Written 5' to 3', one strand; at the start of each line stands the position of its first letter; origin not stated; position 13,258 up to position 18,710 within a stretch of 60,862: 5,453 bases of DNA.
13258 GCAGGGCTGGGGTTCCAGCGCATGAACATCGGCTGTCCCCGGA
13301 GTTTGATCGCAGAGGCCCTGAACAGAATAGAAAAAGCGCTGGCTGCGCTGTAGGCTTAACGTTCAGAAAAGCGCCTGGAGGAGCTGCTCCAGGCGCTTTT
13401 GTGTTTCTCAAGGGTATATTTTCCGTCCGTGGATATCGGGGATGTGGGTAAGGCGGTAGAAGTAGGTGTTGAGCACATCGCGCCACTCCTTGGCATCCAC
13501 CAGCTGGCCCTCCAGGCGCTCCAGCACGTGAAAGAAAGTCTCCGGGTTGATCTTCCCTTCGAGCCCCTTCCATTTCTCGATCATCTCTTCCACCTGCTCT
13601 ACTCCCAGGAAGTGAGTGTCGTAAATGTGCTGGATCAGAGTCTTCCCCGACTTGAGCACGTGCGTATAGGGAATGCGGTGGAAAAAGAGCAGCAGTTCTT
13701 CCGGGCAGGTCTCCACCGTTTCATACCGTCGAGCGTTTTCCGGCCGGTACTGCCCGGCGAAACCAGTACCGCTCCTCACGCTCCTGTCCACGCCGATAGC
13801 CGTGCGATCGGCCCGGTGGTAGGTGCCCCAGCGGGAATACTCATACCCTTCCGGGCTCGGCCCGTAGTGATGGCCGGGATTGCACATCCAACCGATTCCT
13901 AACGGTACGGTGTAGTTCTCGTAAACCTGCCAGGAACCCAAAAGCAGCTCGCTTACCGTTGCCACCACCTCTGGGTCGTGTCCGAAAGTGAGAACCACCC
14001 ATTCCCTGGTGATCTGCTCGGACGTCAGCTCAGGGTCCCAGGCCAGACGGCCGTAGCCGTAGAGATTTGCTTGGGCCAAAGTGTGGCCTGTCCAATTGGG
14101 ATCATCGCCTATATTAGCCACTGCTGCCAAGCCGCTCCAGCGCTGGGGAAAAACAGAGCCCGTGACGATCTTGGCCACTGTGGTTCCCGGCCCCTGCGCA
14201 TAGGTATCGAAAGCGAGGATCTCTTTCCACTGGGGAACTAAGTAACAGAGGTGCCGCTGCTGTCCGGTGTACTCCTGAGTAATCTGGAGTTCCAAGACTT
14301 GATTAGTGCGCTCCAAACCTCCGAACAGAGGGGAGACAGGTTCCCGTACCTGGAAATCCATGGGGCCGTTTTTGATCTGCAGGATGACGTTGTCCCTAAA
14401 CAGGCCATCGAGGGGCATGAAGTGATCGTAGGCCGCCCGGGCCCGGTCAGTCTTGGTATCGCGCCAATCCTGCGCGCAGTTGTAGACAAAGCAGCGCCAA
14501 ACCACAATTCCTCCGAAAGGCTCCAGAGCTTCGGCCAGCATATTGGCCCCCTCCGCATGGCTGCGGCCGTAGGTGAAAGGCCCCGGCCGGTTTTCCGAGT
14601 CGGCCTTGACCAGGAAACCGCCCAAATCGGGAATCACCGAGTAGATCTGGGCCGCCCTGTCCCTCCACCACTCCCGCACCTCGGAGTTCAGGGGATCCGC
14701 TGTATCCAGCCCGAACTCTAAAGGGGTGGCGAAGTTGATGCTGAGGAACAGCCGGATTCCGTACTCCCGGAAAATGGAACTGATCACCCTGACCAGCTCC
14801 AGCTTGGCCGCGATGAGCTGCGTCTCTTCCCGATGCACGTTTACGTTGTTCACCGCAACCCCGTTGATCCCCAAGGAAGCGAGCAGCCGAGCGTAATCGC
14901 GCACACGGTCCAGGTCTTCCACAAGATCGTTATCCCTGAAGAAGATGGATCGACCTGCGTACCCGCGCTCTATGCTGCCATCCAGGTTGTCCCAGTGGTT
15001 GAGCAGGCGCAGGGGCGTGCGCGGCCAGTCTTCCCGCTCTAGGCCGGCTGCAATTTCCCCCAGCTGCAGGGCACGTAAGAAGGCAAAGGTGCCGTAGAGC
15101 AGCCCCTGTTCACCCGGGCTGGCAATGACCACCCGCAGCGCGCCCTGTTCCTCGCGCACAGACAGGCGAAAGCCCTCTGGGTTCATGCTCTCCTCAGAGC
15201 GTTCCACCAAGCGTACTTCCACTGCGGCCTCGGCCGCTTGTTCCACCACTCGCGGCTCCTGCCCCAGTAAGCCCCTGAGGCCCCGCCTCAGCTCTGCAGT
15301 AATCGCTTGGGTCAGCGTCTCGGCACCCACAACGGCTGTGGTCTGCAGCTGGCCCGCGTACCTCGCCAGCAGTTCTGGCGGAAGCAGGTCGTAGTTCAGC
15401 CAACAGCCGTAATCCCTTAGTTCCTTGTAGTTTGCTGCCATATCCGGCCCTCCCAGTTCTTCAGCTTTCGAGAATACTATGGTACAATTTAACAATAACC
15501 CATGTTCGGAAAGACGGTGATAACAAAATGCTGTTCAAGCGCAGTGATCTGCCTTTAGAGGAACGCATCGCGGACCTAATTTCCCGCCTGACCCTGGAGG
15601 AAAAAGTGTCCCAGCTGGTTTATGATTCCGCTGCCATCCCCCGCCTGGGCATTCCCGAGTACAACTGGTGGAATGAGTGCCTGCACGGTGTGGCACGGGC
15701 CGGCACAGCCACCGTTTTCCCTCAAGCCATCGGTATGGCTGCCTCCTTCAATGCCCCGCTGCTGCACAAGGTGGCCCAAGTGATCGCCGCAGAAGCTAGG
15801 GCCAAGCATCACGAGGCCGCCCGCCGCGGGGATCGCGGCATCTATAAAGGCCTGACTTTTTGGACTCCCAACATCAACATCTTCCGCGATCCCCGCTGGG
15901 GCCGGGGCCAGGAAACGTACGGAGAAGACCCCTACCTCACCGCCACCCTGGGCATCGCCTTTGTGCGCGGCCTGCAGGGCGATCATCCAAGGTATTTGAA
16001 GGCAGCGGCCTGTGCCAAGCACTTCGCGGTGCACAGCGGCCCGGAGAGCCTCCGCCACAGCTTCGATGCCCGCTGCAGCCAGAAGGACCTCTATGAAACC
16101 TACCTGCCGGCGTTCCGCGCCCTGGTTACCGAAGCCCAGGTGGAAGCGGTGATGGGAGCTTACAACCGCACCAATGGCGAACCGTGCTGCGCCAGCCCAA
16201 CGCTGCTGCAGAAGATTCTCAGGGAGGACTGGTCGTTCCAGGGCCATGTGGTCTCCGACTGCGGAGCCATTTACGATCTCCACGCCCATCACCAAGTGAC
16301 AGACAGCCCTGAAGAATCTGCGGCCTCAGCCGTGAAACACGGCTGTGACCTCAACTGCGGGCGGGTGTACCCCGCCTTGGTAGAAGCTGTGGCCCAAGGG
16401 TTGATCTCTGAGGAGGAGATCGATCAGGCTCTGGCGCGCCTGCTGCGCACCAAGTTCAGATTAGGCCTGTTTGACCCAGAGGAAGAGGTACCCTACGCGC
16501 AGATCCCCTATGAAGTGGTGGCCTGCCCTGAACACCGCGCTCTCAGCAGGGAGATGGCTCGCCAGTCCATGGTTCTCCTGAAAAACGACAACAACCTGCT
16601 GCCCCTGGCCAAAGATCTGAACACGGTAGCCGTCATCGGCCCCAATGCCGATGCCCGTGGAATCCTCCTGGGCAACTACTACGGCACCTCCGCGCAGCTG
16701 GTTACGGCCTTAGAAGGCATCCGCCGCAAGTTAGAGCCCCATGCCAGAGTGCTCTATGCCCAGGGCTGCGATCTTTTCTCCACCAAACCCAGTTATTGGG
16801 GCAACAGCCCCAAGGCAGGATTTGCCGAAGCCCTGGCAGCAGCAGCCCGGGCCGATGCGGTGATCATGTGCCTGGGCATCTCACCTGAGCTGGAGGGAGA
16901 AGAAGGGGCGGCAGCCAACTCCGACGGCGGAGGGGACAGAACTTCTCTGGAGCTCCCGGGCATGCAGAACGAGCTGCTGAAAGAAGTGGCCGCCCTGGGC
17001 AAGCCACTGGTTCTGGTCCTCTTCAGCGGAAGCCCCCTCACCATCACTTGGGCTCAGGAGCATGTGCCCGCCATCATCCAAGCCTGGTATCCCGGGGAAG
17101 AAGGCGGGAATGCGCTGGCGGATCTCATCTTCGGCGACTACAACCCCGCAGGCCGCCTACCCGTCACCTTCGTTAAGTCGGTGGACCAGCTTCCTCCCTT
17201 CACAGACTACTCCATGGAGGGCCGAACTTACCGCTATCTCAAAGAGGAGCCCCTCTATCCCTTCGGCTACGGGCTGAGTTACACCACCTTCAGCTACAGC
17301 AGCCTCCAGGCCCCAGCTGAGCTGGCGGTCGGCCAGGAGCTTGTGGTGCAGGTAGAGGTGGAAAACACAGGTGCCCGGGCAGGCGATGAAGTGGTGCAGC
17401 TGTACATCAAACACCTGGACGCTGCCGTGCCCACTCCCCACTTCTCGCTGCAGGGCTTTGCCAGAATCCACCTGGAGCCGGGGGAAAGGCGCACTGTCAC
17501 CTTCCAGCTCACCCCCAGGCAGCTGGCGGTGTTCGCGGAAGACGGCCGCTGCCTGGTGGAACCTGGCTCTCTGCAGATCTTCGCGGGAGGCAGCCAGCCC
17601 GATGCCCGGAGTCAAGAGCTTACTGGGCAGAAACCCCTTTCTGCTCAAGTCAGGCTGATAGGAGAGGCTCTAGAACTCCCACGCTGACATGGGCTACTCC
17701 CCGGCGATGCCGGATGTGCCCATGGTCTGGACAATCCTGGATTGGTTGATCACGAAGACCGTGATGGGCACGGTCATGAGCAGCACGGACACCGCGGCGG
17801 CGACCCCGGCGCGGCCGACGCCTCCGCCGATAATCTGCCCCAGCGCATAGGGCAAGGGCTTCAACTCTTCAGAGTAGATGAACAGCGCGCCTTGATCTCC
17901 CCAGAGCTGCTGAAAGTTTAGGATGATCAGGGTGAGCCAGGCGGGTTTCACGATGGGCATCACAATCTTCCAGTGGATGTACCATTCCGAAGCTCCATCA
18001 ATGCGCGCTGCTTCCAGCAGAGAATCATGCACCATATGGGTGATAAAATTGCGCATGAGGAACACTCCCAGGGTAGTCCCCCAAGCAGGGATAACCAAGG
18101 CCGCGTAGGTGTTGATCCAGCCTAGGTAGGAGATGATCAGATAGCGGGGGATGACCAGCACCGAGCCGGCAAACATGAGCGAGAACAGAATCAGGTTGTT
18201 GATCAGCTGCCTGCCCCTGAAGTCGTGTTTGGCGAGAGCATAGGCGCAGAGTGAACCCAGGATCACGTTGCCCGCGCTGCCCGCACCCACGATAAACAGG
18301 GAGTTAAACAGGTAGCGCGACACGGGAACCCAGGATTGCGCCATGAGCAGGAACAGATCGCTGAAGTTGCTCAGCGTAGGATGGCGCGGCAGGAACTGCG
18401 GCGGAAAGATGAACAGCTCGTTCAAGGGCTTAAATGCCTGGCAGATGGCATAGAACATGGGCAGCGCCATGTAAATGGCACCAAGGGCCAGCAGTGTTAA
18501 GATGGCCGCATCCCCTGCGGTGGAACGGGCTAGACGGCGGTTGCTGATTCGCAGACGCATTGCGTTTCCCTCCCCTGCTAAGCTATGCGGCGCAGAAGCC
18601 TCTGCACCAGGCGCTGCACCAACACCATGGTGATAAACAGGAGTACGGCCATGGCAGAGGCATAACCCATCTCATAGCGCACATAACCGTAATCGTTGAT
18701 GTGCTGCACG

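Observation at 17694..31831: Uncharacterised multi-component polysaccharide capture/import module: SBP + NHL-TPR-Yip1 + DUF5696-like + two permease pairs + giant SBP, with a GH10 xylanase embedded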

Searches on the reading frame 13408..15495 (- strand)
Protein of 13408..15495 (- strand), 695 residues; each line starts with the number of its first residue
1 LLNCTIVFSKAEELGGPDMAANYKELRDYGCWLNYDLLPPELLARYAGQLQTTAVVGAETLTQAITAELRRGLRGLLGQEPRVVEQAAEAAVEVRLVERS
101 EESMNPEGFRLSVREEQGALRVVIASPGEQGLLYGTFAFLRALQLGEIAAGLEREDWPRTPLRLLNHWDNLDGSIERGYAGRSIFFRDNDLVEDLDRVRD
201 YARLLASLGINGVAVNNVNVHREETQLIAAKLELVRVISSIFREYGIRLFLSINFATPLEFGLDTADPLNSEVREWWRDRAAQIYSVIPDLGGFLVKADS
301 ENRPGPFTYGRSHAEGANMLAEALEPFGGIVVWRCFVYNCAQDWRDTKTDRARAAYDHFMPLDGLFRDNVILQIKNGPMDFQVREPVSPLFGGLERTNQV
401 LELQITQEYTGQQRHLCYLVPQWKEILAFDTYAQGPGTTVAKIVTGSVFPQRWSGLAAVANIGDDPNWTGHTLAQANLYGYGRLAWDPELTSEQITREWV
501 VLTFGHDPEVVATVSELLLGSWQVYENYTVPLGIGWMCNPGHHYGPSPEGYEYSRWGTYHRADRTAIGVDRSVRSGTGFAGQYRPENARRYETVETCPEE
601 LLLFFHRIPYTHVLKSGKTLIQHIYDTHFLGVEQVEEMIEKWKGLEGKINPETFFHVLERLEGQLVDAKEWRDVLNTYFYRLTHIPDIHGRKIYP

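Call 6: search_protein_families(library=pfam, proteins=[window:13408-15495:-], max_evalue=0.001)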
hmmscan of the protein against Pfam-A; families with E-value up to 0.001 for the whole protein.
window:13408-15495:- (695 aa): 4 families
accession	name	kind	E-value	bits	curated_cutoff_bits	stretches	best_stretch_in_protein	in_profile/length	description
PF07488.18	Glyco_hydro_67M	-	3.6e-153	509.8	23.5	1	144-468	3-326/326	Glycosyl hydrolase family 67 middle domain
PF07477.17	Glyco_hydro_67C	-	4e-98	327.9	27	1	469-691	1-222/223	Glycosyl hydrolase family 67 C-terminus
PF03648.19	Glyco_hydro_67N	-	1.1e-12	48.7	24.3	1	31-138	1-119/120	Glycosyl hydrolase family 67 N-terminus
PF02838.20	Glyco_hydro_20b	-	0.00018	22.7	26.1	1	52-144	23-109/124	Glycosyl hydrolase family 20, domain 2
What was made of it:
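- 13408..15495 (-): GH67 alpha-glucuronidase with no signal peptide (likely start at 15441). Presumed cytoplasmic partner. Pfam GH67 N, M and C domains (call 6).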

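Call 60: search_protein_families(library=ncbifam, proteins=[window:13408-15495:-], max_evalue=1e-10)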
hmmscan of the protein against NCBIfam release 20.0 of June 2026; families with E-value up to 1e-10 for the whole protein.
window:13408-15495:- (695 aa): 0 families

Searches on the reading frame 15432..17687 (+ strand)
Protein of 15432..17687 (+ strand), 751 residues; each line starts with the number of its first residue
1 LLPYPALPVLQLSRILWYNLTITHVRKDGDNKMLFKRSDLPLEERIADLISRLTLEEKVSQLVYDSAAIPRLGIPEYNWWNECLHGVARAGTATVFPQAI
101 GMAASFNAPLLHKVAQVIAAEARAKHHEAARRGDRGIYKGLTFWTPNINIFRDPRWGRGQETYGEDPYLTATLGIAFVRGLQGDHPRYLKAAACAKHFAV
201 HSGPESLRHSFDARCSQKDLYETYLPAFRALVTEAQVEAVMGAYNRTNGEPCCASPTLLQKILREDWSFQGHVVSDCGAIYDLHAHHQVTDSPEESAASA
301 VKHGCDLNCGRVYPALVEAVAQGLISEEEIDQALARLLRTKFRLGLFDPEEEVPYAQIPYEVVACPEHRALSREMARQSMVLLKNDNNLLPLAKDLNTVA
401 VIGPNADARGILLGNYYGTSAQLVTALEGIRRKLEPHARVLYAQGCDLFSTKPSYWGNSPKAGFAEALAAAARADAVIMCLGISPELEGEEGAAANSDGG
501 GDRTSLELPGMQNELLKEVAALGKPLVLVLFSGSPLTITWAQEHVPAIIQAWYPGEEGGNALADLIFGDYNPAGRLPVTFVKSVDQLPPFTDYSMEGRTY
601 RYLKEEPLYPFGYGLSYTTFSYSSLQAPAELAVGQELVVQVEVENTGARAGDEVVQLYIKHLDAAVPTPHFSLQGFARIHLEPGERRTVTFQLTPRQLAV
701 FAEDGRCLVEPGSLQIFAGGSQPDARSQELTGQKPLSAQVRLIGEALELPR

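Call 6: search_protein_families(library=pfam, proteins=[window:15432-17687:+], max_evalue=0.001)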
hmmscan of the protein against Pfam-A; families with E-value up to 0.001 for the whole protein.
window:15432-17687:+ (751 aa): 3 families
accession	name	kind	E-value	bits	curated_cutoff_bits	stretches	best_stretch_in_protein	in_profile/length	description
PF01915.27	Glyco_hydro_3_C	-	3.4e-63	213.7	31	1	380-617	1-200/200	Glycosyl hydrolase family 3 C-terminal domain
PF00933.27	Glyco_hydro_3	-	9.8e-49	166.9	27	1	71-339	60-315/316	Glycosyl hydrolase family 3 N terminal domain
PF14310.12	Fn3-like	-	6.7e-20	71.4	25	1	653-722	1-71/71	Fibronectin type III-like domain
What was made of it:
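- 15432..17687 (+): GH3 beta-xylosidase-like enzyme with no signal peptide (likely start at 15528). Presumed cytoplasmic partner. Pfam (call 6).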

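Call 60: search_protein_families(library=ncbifam, proteins=[window:15432-17687:+], max_evalue=1e-10)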
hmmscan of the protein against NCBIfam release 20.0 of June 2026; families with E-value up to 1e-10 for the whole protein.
window:15432-17687:+ (751 aa): 7 families
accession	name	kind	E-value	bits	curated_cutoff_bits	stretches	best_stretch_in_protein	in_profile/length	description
NF041776.1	xylosidase_Xyl3A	equivalog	4.6e-271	901.5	1250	2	32-451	3-427/846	xylan 1,4-beta-xylosidase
NF041579.1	betaxyl_Flavo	equivalog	1.7e-150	502.5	1350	1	27-724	18-705/716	beta-xylosidase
NF052329.1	XyloArabinsidase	equivalog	2.1e-140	469.2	1050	1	70-746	87-735/750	beta-xylosidase/alpha-l-arabinosidase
NF011678.0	PRK15098.1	equivalog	6.9e-136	454.6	666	1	69-727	99-759/765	beta-glucosidase BglX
NF052331.1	Bet13-16Glucosase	equivalog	6.4e-122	408.1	1330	1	68-724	69-739/750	exo-beta-d-1,3/1,6-glucosidase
NF041610.1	alph_arabinopyran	equivalog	1.7e-90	304.3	1300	1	89-724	54-644/738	exo-alpha-(1->6)-L-arabinopyranosidase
NF052330.1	BetGlucosiCelf0468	equivalog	8.7e-84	282.2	1300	2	456-727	539-816/817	beta-d-glucosidase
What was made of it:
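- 15432..17687 (+): NCBIfam Xyl3A-like (call 60).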

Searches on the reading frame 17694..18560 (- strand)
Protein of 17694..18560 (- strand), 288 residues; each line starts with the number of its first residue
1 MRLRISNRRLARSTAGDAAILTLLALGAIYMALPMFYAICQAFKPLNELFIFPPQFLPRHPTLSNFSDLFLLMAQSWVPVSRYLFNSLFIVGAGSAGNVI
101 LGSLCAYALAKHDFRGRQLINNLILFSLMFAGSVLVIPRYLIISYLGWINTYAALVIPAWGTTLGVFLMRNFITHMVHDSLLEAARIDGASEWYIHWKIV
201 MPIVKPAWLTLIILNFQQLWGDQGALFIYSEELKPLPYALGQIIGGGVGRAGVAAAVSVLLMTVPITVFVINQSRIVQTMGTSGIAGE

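Call 3: search_protein_families(library=pfam, proteins=[window:17694-18560:-], max_evalue=0.01)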
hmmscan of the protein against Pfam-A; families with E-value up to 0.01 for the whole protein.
window:17694-18560:- (288 aa): 1 family
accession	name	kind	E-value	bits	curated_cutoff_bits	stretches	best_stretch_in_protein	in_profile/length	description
PF00528.27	BPD_transp_1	-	7e-13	49.1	26.4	1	99-270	2-171/184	Binding-protein-dependent transport system inner membrane component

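Call 8: search_protein_families(library=ncbifam, proteins=[window:17694-18560:-], max_evalue=0.001)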
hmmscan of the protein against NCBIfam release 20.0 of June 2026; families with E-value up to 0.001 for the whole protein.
window:17694-18560:- (288 aa): 15 families
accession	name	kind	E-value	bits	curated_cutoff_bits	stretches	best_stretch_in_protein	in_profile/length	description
NF008210.0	PRK10973.1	equivalog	2.2e-22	80.1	297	1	22-277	14-273/281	sn-glycerol-3-phosphate ABC transporter permease UgpE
NF040932.1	ABC_arch_GlcU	equivalog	2.1e-19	70.2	340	1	23-273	9-257/272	glucose ABC transporter permease GlcU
NF008231.0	PRK10998.1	equivalog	9e-15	55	261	1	74-285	75-294/296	maltose ABC transporter permease MalG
NF007047.0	PRK09500.1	equivalog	1.2e-11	44.8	326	1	85-273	61-249/257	spermidine/putrescine ABC transporter permease PotC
TIGR02139.1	permease_CysT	equivalog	1e-10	41.7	246.1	1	88-233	56-214/265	sulfate ABC transporter permease subunit CysT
TIGR00969.1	3a0106s02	subfamily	2.2e-10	40.5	240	1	90-270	69-264/272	sulfate ABC transporter permease subunit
TIGR02141.1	modB_ABC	equivalog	6.5e-10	39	182.6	1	99-263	15-196/208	molybdate ABC transporter permease subunit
TIGR02140.1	permease_CysW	equivalog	6.3e-08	32.4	329.1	1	97-271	62-251/261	sulfate ABC transporter permease subunit CysW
NF008208.0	PRK10971.1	equivalog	1.2e-07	31.6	415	1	91-228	67-217/277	sulfate/thiosulfate ABC transporter permease CysT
NF006939.0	PRK09421.1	equivalog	1.2e-07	31.4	262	1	97-229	25-171/230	molybdate ABC transporter permease subunit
TIGR01581.1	Mo_ABC_porter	hypoth_equivalog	6.6e-07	29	210.3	1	97-262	36-218/225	ABC transporter permease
NF011624.0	PRK15050.1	equivalog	8.8e-07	28.3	247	1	167-260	175-273/297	2-aminoethylphosphonate ABC transporter permease subunit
NF040839.1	tungstate_WtpB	equivalog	4.9e-06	26.3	340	1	80-272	42-244/251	tungstate ABC transporter permease WtpB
TIGR03226.1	PhnU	equivalog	6.2e-05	22.6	283.45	0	165-242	191-271/311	2-aminoethylphosphonate ABC transporter permease subunit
NF008620.0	PRK11602.1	equivalog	0.00014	21.2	442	1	96-241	78-236/291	sulfate/thiosulfate ABC transporter permease CysW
